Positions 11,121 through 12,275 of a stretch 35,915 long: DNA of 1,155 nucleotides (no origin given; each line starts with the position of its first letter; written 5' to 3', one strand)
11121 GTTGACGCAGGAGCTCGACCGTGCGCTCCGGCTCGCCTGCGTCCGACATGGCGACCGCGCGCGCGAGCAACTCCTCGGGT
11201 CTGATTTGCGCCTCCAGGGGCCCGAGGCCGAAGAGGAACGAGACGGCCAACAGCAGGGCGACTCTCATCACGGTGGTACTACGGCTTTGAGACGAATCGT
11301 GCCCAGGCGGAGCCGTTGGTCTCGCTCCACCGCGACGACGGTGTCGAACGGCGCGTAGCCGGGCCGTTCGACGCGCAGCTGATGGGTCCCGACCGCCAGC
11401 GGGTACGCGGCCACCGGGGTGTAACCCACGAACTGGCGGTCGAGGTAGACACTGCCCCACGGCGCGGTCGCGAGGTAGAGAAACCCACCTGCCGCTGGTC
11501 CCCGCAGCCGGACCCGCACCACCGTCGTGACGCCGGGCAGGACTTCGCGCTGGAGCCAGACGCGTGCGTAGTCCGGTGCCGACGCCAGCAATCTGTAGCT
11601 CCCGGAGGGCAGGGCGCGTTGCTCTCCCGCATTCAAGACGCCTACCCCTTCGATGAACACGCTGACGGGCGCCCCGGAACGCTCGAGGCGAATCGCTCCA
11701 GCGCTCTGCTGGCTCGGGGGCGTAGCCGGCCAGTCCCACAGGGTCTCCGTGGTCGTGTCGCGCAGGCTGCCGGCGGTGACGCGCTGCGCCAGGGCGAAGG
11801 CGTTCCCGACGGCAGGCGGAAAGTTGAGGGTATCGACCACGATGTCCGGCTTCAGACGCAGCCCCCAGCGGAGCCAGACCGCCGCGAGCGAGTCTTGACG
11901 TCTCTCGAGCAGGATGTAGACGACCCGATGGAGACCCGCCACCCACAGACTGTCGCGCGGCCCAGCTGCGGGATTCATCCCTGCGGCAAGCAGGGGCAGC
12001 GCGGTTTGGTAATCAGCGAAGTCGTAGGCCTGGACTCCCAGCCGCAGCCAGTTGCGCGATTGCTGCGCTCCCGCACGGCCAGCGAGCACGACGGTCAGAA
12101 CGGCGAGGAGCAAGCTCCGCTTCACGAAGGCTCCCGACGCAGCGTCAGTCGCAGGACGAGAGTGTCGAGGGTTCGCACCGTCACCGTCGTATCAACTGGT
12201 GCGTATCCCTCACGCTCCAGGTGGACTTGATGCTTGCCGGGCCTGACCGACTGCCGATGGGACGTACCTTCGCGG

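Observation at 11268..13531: Ser/Thr kinase with an extracytoplasmic PEGA sensor co-encoded with a free 2xPEGA protein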

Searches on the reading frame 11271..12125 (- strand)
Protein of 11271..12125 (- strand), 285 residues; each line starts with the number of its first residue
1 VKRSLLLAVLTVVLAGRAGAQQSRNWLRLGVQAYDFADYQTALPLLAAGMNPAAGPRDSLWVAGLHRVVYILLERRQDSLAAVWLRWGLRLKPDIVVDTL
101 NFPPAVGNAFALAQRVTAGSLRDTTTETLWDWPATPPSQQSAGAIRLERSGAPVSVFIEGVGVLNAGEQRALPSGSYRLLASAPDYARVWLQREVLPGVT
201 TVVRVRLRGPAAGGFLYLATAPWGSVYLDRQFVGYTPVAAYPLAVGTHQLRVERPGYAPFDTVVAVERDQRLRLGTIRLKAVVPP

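Call 3: search_protein_families(library=pfam, proteins=[window:11271-12125:-], max_evalue=0.1)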
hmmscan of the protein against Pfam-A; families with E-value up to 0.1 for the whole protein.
window:11271-12125:- (285 aa): 3 families
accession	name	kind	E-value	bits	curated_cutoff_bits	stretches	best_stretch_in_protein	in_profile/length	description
PF08308.17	PEGA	-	1.2e-12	48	20.8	1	220-274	8-63/71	PEGA domain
PF13620.12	CarboxypepD_reg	-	6.2e-07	30.1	32.3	1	243-279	45-81/82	Carboxypeptidase regulatory-like domain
PF08139.17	LPAM_1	-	0.012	16.4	20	1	1-16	1-16/18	Prokaryotic membrane lipoprotein lipid attachment site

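Call 8: search_protein_families(library=ncbifam, proteins=[window:11271-12125:-], max_evalue=0.1)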
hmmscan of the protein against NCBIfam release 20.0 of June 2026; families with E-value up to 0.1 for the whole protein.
window:11271-12125:- (285 aa): 2 families
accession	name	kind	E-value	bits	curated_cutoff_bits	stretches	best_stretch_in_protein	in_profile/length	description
NF047815.1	LIC10124_lipo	equivalog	0.0086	14.7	650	1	218-267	203-252/516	LIC10124 family lipoprotein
NF008632.0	PRK11621.1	equivalog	0.036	13.7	162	0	217-233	81-97/203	Tat proofreading chaperone DmsD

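Call 10: find_homologous_proteins(query=window:11271-12125:-)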
Query window:11271-12125:- (285 aa): 39 proteins with E <= 0.001 among 8000 candidates.
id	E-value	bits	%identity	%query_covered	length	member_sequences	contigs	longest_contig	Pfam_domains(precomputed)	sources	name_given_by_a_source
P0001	5.2e-182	622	100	100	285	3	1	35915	PF08308.18,PF13620.13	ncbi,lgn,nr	ncbi:MAG TPA: PEGA domain-containing protein [Gemmatimonadales bacterium]|nr:PEGA domain-containing 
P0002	2.0e-150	518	83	100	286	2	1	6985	PF08308.18,PF13620.13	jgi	jgi:hypothetical protein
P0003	2.5e-137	475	77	98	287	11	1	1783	PF08308.18,PF13620.13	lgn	-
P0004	8.1e-129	447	72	99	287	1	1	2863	PF08308.18,PF13620.13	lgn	-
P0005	1.7e-126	440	71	99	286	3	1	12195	PF08308.18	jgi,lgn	-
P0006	6.8e-105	369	67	92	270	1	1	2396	PF08308.18,PF13620.13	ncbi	-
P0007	1.1e-99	352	59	98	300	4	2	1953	PF08308.18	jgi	-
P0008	1.3e-99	351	64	92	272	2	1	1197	PF08308.18,PF13620.13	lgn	-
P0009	2.9e-98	347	61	96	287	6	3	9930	PF08308.18,PF13620.13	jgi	-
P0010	4.3e-98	347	63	92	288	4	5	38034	PF08308.18,PF13620.13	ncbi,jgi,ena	-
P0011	3.5e-97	344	59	99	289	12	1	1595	PF08308.18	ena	-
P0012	7.0e-95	336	59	97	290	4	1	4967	PF08308.18,PF13620.13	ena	-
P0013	2.0e-94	334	58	99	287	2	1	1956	PF08308.18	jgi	-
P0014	3.8e-94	334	58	99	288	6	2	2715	PF08308.18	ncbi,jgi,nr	ncbi:MAG TPA: PEGA domain-containing protein [Gemmatimonadales bacterium]|nr:PEGA domain-containing 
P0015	1.0e-86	309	55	99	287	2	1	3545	PF08308.18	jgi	-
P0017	8.1e-72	260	49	91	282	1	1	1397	PF08308.18,PF13620.13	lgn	-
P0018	4.3e-71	258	48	92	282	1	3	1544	PF08308.18,PF13620.13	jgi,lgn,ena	-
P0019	1.4e-70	256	48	97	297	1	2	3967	PF08308.18,PF13620.13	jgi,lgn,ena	-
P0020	9.2e-69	250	49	92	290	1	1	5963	PF08308.18,PF13620.13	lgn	-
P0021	9.9e-69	250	46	98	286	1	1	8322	PF08308.18,PF13620.13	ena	-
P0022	3.4e-67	245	47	94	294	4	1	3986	PF08308.18,PF13620.13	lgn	-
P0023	8.5e-67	244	45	94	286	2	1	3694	PF08308.18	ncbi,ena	-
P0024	4.4e-66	242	46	98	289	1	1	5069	PF08308.18,PF13620.13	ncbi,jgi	-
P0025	4.4e-66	242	44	96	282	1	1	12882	PF08308.18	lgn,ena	-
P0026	7.8e-61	224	46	91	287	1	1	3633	PF08308.18,PF13620.13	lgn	-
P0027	1.8e-60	223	45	93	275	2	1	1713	PF08308.18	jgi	jgi:hypothetical protein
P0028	2.3e-60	223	44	93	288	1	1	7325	PF08308.18,PF13620.13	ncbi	-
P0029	5.8e-57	212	45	92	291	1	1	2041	PF08308.18,PF13620.13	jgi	jgi:hypothetical protein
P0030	4.0e-56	209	42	100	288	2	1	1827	PF08308.18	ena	-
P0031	3.9e-52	196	42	95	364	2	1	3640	PF08308.18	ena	-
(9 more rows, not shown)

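Call 11: find_encoding_contigs(protein=P0010, flank=10000, max_places=3)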
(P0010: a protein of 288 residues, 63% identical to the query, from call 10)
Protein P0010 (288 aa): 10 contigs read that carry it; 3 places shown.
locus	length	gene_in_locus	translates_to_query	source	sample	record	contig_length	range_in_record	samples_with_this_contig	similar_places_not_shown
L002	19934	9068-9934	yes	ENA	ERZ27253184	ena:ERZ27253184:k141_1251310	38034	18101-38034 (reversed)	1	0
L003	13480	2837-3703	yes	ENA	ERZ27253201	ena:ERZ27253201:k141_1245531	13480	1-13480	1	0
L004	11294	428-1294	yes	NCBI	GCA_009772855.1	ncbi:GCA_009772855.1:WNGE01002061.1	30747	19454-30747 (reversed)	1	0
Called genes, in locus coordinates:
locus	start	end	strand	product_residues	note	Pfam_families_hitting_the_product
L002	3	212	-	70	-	?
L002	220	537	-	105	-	PF00829:Ribosomal_L21p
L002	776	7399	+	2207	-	PF18565:Glyco_hydro2_C5 (faint), PF12892:FctA (faint)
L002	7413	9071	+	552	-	PF00069:Pkinase, PF07714:PK_Tyr_Ser-Thr, PF01636:APH (weak), PF08308:PEGA (faint)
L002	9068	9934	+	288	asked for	PF13620:CarboxypepD_reg (faint), PF08308:PEGA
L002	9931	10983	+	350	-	-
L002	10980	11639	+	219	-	-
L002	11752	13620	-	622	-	-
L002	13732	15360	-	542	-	PF10150:RNase_E_G, PF20833:RNase_E_G_Thio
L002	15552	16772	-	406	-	PF02771:Acyl-CoA_dh_N, PF02770:Acyl-CoA_dh_M, PF00441:Acyl-CoA_dh_1, PF08028:Acyl-CoA_dh_2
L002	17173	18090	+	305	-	PF00291:PALP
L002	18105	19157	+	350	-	PF00248:Aldo_ket_red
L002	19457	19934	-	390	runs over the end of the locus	PF00270:DEAD, PF00271:Helicase_C, PF16124:RecQ_Zn_bind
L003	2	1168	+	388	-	?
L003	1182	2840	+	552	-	PF00069:Pkinase, PF07714:PK_Tyr_Ser-Thr, PF01636:APH (weak), PF08308:PEGA (faint)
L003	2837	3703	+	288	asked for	PF13620:CarboxypepD_reg (faint), PF08308:PEGA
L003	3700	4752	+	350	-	-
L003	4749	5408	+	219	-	-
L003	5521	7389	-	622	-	-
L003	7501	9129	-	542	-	PF10150:RNase_E_G, PF20833:RNase_E_G_Thio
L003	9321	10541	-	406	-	PF02771:Acyl-CoA_dh_N, PF02770:Acyl-CoA_dh_M, PF00441:Acyl-CoA_dh_1, PF08028:Acyl-CoA_dh_2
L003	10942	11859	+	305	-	PF00291:PALP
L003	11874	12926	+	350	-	PF00248:Aldo_ket_red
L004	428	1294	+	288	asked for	PF13620:CarboxypepD_reg (faint), PF08308:PEGA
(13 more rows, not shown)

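Call 12: find_encoding_contigs(protein=P0025, flank=10000, max_places=3)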
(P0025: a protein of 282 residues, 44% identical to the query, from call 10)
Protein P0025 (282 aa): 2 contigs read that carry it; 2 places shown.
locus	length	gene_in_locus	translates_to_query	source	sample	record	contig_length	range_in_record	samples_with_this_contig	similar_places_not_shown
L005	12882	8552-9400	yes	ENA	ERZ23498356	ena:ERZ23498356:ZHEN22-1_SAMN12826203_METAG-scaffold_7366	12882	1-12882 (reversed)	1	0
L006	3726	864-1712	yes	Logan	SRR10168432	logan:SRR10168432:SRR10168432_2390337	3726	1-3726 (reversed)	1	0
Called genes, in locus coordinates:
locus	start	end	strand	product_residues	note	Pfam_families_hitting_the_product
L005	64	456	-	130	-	-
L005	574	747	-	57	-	-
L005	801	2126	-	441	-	PF05193:Peptidase_M16_C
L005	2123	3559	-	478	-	PF00675:Peptidase_M16, PF05193:Peptidase_M16_C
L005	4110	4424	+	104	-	-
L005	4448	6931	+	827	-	PF02368:Big_2, PF25390:WD40_RLD, PF00415:RCC1, PF25390:WD40_RLD, PF00415:RCC1, PF13540:RCC1_2, PF00415:RCC1, PF13540:RCC1_2, +11 more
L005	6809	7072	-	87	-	-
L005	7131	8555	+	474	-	PF00069:Pkinase, PF01636:APH (faint), PF03109:ABC1 (faint), PF06293:Kdo, PF07714:PK_Tyr_Ser-Thr, PF17667:Pkinase_fungal (weak), PF08308:PEGA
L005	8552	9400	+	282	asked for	PF08308:PEGA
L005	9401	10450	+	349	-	-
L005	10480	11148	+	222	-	-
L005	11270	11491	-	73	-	-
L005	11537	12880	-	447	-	?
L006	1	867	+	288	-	?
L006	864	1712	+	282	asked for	PF08308:PEGA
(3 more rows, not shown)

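Call 13: find_encoding_contigs(protein=P0005, flank=10000, max_places=3)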
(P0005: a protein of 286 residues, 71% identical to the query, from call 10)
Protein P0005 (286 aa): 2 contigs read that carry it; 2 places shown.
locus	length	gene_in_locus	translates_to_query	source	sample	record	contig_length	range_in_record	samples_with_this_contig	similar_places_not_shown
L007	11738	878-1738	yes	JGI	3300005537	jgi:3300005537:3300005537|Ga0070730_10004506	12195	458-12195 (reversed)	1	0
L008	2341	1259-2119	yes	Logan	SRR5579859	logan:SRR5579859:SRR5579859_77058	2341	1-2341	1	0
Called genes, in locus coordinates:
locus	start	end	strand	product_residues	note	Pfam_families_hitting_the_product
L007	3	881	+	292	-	?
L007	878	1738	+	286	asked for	PF08308:PEGA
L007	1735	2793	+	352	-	-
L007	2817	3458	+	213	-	PF13505:OMP_b-brl (weak)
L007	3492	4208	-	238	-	PF14329:DUF4386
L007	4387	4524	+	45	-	PF00578:AhpC-TSA, PF08534:Redoxin (weak)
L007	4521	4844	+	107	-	PF01323:DSBA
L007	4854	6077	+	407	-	PF00266:Aminotran_5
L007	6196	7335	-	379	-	PF13205:Big_5, PF11999:Ice_binding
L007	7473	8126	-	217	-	PF00072:Response_reg, PF00196:GerE, PF04545:Sigma70_r4 (weak), PF08281:Sigma70_r4_2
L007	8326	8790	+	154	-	PF00072:Response_reg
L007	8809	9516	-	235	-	PF09365:DUF2461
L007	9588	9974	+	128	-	-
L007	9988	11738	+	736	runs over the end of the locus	?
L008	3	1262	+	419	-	?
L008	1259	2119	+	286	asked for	PF08308:PEGA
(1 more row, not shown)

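Call 17: find_related_loci(query=A1, collection=genome_contigs, flank=10000)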
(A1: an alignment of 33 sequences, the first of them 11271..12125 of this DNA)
Query A1 (285 aa) in genome_contigs; peptide patterns used: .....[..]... (x = any residue, [..] = any of these).
96 stretches matched a pattern; 20 encode a relative of the query (tblastn E <= 1e-3); 20 distinct loci.
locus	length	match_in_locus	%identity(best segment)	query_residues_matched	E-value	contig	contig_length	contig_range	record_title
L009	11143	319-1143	61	10-279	3e-94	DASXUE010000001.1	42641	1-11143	MAG TPA_asm: Gemmatimonadales bacterium isolate SMAG_U4710 k141_1424616, whole genome shotgun sequence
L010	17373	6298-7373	42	1-284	3e-57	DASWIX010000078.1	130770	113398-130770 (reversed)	MAG TPA_asm: Gemmatimonadales bacterium isolate SMAG_U2880 k141_2898888, whole genome shotgun sequence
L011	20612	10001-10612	48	1-206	5e-50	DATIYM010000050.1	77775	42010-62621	MAG TPA_asm: Gemmatimonadales bacterium isolate SMAG_U15275 k141_2000857, whole genome shotgun sequence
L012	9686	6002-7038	44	21-274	1e-47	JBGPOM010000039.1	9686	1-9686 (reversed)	MAG: Gemmatimonadota bacterium isolate OBJ_0618_7090110_191 k141_4677989_length_9686_cov_37.5788, whole genome shotgun s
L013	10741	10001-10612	40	6-208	8e-37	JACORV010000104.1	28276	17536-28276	MAG: Gemmatimonadetes bacterium isolate NC_groundwater_1_Ag_B-0.1um_70_44 B2_S2_coassemblyk141_2719027, whole genome sho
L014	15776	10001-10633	40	1-207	2e-35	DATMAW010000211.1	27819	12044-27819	MAG TPA_asm: Gemmatimonadales bacterium isolate SMAG_U13336 k141_69178, whole genome shotgun sequence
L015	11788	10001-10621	40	4-207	1e-33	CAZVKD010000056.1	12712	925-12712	MAG TPA_asm: uncultured Gemmatimonadaceae bacterium isolate binchicken_co107_187 genome assembly, contig: NODE_11445_len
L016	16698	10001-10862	38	5-280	4e-32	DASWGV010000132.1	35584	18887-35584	MAG TPA_asm: Gemmatimonadales bacterium isolate SMAG_U2825 k141_2025918, whole genome shotgun sequence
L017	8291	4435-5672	39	1-280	4e-32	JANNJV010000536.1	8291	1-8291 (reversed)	MAG: Gemmatimonadota bacterium isolate SOY_4_C_metabat_298 SOY_4_C_k141_697051, whole genome shotgun sequence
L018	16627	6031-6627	39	20-217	6e-32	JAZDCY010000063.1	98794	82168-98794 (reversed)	MAG: Gemmatimonadota bacterium isolate LQ108M_Bin_23 LQ108M_Bin_23_scaffold_63, whole genome shotgun sequence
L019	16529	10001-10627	37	3-211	8e-32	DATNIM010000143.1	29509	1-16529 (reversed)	MAG TPA_asm: Gemmatimonadales bacterium isolate SMAG_U11373 k141_505335, whole genome shotgun sequence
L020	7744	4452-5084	39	1-207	1e-30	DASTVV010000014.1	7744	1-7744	MAG TPA_asm: Gemmatimonadaceae bacterium isolate SMAG_U2368 k141_621704, whole genome shotgun sequence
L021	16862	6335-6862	39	32-207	9e-30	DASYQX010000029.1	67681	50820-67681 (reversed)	MAG TPA_asm: Gemmatimonadales bacterium isolate SMAG_U4496 k141_2509741, whole genome shotgun sequence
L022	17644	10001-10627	36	1-207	8e-28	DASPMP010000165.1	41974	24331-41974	MAG TPA_asm: Gemmatimonadaceae bacterium isolate SMAG_U12095 k141_297504, whole genome shotgun sequence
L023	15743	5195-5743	36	28-206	1e-26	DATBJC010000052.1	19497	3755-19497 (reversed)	MAG TPA_asm: Gemmatimonadales bacterium isolate SMAG_U3910 k141_1755175, whole genome shotgun sequence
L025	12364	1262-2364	38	4-274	5e-25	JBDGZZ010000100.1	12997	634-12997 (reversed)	MAG: Gemmatimonadota bacterium isolate M3-44_Bin_125 M3-44_Bin_125_scaffold_20472, whole genome shotgun sequence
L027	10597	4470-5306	30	7-269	5e-24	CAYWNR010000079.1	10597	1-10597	MAG TPA_asm: uncultured Gemmatimonadaceae bacterium isolate SRP214966_co3_52 genome assembly, contig: NODE_10418_length_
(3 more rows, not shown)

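Call 25: predict_structure(alignment_id=A1)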
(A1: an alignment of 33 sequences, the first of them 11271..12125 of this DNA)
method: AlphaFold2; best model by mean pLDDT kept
length: 285 residues; sequences in the alignment: 33
mean_pLDDT: 88.1   pTM: 0.67
mean pLDDT of the five models: 88.1, 88.0, 86.9, 86.4, 85.5
residues with pLDDT >= 90: 177; 70-90: 83; 50-70: 22; < 50: 3
segments of 3 or more residues with pLDDT < 50: 121-123
pLDDT, mean of each block of 10 residues (from residue 1): 72 70 94 97 96 92 97 97 96 92 96 83 64 84 90 88 94 94 81 94 77 83 92 87 88 95 90 91 75
secondary structure, 60 per line:
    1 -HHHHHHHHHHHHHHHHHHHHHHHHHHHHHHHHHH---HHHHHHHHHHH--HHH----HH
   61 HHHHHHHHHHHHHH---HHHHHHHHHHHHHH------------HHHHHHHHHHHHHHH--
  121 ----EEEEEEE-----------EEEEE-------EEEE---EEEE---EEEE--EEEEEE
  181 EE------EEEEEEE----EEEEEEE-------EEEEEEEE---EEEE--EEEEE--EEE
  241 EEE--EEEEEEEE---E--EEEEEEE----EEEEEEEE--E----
elements in order: H2-35 H39-49 H59-74 H78-91 H104-118 E125-131 E143-147 E155-158 E162-165 E169-172 E175-182 E189-195 E200-206 E214-221 E225-228 E231-235 E238-243 E246-253 E260-266 E271-278

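Call 28: fold_search(model_id=the predicted structure, library=pdb)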
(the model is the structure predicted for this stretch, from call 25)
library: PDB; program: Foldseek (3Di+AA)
matches with E <= 10: 847; with E <= 0.001: 2
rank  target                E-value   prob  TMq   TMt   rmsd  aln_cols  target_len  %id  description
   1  6fwv_B                8.3e-05  0.84  0.18  0.11  27.6       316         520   11  The Bacillus anthracis TIE protein (released 2018-08-08)
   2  6fwv_A                9.9e-05  0.82  0.17  0.10  27.5       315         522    9  The Bacillus anthracis TIE protein (released 2018-08-08)
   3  2nsm                  4.6e-03  1.00  0.21  0.16   6.2       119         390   11  Crystal structure of the human carboxypeptidase N (Kininase I) catalytic domain (released 2007-04-24)
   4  8qox_B                4.6e-03  0.80  0.19  0.13  17.5       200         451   15  Two-component assembly of SlaA and SlaB S-layer proteins of Sulfolobus acidocaldarius (released 2024-02-21)
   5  3mn8_D                7.3e-03  1.00  0.20  0.15   3.8        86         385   19  Structure of Drosophila melanogaster carboxypeptidase D isoform 1B short (released 2010-07-28)
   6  3mn8_A                7.7e-03  1.00  0.20  0.15   3.8        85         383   19  Structure of Drosophila melanogaster carboxypeptidase D isoform 1B short (released 2010-07-28)
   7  3mn8_C                9.7e-03  1.00  0.20  0.15   3.8        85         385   19  Structure of Drosophila melanogaster carboxypeptidase D isoform 1B short (released 2010-07-28)
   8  1qmu_A                1.0e-02  1.00  0.20  0.16   3.4        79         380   16  Duck carboxypeptidase D domain II (released 2000-10-13)
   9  3mn8_B                1.2e-02  1.00  0.20  0.16   3.6        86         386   19  Structure of Drosophila melanogaster carboxypeptidase D isoform 1B short (released 2010-07-28)
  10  9fx8_D                1.3e-02  0.80  0.24  0.13   7.7       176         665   11  Cryo-EM structure of the FimI-bound type 1 pilus assembly platform complex - Local refinement (released 2025-06-04)
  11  9hpq_A                1.5e-02  1.00  0.25  0.61   6.0       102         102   17  Peptide-substrate-binding (PSB) domain of human type I collagen prolyl 4-hydroxylase complexed with Pro-Pro-Gly-Pro-Ar (released 2025-09-24)
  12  3njx                  1.5e-02  0.90  0.22  0.13  12.9       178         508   11  Rhamnogalacturonan Lyase from Aspergillus aculeatus mutant H210A (released 2010-10-06)
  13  4r6u_C                1.5e-02  0.20  0.12  0.12  17.4       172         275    9  IL-18 receptor complex (released 2014-10-15)
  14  8fia_A                1.5e-02  1.00  0.21  0.04   5.0        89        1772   12  The structure of fly Teneurin self assembly (released 2023-05-03)
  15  7u8t_B                1.7e-02  0.51  0.17  0.09  13.4       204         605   13  Vps13 adaptor binding domain in complex with Mcp1 PxP motif peptide (released 2022-03-30)
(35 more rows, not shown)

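Call 56: search_protein_families(library=pfam, proteins=[L014:9986-11719:+, L017:5031-6701:+, L020:4452-6152:+, L025:1726-3387:+, L027:4431-5909:+, L019:9974-10885:+], max_evalue=0.01)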
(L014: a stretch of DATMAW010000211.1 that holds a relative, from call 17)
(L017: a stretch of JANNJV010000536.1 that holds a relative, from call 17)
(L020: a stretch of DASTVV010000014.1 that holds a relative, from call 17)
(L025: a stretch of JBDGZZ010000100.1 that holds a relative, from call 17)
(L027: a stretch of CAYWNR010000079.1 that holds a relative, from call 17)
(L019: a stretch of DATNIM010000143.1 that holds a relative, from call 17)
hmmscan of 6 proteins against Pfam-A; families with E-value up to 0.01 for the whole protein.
L014:9986-11719:+ (578 aa): 3 families
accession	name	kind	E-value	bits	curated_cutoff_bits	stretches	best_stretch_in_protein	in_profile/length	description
PF13620.12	CarboxypepD_reg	-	8.8e-06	26.4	32.3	0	460-491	46-78/82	Carboxypeptidase regulatory-like domain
PF13365.12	Trypsin_2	-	1.6e-05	26.1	27.6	1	251-377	1-144/144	Trypsin-like peptidase domain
PF08308.17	PEGA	-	0.0024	18.2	20.8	0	181-216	32-67/71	PEGA domain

L017:5031-6701:+ (557 aa): 2 families
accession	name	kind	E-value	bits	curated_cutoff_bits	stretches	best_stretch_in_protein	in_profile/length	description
PF13365.12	Trypsin_2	-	2.2e-08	35.4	27.6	1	249-372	3-144/144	Trypsin-like peptidase domain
PF13620.12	CarboxypepD_reg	-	1.2e-06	29.1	32.3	0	443-489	35-81/82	Carboxypeptidase regulatory-like domain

L020:4452-6152:+ (567 aa): 2 families
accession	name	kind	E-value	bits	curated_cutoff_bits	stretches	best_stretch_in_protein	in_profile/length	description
PF13620.12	CarboxypepD_reg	-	1.8e-07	31.8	32.3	0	434-495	17-82/82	Carboxypeptidase regulatory-like domain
PF13365.12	Trypsin_2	-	2.7e-07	31.8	27.6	1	250-377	3-144/144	Trypsin-like peptidase domain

L025:1726-3387:+ (554 aa): 1 family
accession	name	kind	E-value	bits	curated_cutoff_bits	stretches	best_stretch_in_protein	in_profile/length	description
PF13365.12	Trypsin_2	-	0.0088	17.2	27.6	0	252-375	3-141/144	Trypsin-like peptidase domain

L027:4431-5909:+ (493 aa): 1 family
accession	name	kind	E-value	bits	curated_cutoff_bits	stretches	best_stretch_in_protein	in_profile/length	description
PF13365.12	Trypsin_2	-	0.00011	23.4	27.6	1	265-389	3-144/144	Trypsin-like peptidase domain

L019:9974-10885:+ (304 aa): 1 family
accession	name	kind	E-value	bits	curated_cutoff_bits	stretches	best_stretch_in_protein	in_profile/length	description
PF13620.12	CarboxypepD_reg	-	0.0095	16.7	32.3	0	178-214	43-81/82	Carboxypeptidase regulatory-like domain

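Call 66: search_protein_families(library=pfam, proteins=[L005:4448-6928:+, L002:776-2000:+], max_evalue=1)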
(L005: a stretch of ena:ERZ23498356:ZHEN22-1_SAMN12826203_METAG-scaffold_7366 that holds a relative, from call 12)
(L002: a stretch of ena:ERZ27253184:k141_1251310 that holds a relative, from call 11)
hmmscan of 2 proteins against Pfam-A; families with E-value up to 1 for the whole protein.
L005:4448-6928:+ (827 aa): 9 families
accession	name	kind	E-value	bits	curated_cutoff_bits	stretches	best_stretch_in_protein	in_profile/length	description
PF25390.1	WD40_RLD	-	9e-111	371.1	150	2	496-824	2-345/363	RCC1-like domain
PF00415.24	RCC1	-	1e-60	202.5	21.7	7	543-589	1-48/50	Regulator of chromosome condensation (RCC1) repeat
PF13540.12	RCC1_2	-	2.3e-57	189.9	22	7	528-556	2-30/30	Regulator of chromosome condensation (RCC1) repeat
PF02368.24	Big_2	-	5.8e-29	100.3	22.8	4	394-474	3-79/79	Bacterial Ig-like domain (group 2)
PF25384.1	Alsin_RLD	-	2.5e-16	60.4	100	3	498-561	246-311/405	Alsin RCC1-like domain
PF02369.22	Big_1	-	0.00062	20.3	34.9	1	148-211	10-85/93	Bacterial Ig-like domain (group 1)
PF25354.1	Ig_NUP210_16th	-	0.0016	18.3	27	2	261-298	31-69/72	NUP210-like, Ig-like domain 16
PF21764.3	Invasin_D4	-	0.0041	18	27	0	165-195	30-59/88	Invasin, domain 4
PF22359.2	Big-like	-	0.049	14.3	27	1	440-474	12-46/48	Bacterial Ig-like domain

L002:776-2000:+ (408 aa): 2 families
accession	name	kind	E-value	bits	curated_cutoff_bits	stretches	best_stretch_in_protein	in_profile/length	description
PF25354.1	Ig_NUP210_16th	-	0.00019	21.3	27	1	261-297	31-67/72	NUP210-like, Ig-like domain 16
PF03277.18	Herpes_UL4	-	0.073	13.2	25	1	231-321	73-163/187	Herpesvirus UL4 family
